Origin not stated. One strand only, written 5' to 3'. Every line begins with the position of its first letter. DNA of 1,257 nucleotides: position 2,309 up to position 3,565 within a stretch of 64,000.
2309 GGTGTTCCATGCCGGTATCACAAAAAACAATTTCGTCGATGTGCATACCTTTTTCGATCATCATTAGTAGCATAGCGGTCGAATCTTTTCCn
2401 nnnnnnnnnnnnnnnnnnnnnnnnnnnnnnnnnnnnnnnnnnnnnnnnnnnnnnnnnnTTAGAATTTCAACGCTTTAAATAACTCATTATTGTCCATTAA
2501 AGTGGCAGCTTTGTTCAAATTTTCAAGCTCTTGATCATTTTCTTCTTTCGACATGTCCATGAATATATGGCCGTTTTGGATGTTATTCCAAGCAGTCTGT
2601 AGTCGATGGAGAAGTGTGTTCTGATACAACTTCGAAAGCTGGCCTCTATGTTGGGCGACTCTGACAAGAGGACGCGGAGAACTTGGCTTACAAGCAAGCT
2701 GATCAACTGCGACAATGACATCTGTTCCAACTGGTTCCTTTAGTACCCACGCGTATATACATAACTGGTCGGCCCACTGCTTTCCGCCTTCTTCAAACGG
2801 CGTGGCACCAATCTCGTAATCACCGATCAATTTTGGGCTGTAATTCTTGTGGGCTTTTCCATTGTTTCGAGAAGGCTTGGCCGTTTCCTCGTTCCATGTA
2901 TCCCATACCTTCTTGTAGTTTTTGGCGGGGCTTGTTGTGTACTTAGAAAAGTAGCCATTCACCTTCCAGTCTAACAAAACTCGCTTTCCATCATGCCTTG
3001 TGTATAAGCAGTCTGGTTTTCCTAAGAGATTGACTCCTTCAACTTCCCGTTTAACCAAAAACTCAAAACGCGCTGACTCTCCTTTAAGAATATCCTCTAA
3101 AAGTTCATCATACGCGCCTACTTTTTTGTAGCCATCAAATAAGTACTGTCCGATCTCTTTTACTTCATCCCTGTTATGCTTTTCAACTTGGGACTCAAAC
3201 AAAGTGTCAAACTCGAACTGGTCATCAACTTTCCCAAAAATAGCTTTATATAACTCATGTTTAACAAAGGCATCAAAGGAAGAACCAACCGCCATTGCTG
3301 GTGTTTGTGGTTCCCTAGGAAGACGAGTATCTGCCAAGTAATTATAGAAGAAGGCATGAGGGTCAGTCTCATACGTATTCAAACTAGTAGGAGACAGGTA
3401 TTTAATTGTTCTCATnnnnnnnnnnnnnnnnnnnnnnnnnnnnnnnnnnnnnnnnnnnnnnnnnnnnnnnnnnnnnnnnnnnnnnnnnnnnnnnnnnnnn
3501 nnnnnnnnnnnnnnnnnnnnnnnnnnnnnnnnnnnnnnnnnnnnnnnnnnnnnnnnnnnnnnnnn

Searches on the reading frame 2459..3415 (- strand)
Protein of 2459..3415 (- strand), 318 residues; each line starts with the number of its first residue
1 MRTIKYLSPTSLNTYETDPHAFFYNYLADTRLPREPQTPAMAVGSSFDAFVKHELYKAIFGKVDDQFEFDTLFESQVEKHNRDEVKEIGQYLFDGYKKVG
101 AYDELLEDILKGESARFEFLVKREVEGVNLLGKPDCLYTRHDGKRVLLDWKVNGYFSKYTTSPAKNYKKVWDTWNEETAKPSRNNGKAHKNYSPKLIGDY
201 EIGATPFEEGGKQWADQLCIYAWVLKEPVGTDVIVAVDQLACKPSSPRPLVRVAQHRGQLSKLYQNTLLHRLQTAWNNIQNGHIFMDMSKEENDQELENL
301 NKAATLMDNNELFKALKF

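Call 48: search_protein_families(library=pfam, proteins=[window:2459-3415:-], max_evalue=0.001)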
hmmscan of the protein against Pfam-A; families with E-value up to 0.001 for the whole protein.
window:2459-3415:- (318 aa): 1 family
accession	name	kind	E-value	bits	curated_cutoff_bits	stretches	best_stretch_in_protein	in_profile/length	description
PF12705.13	PDDEXK_1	-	1.5e-09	38.6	22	1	7-152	2-145/247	PD-(D/E)XK nuclease superfamily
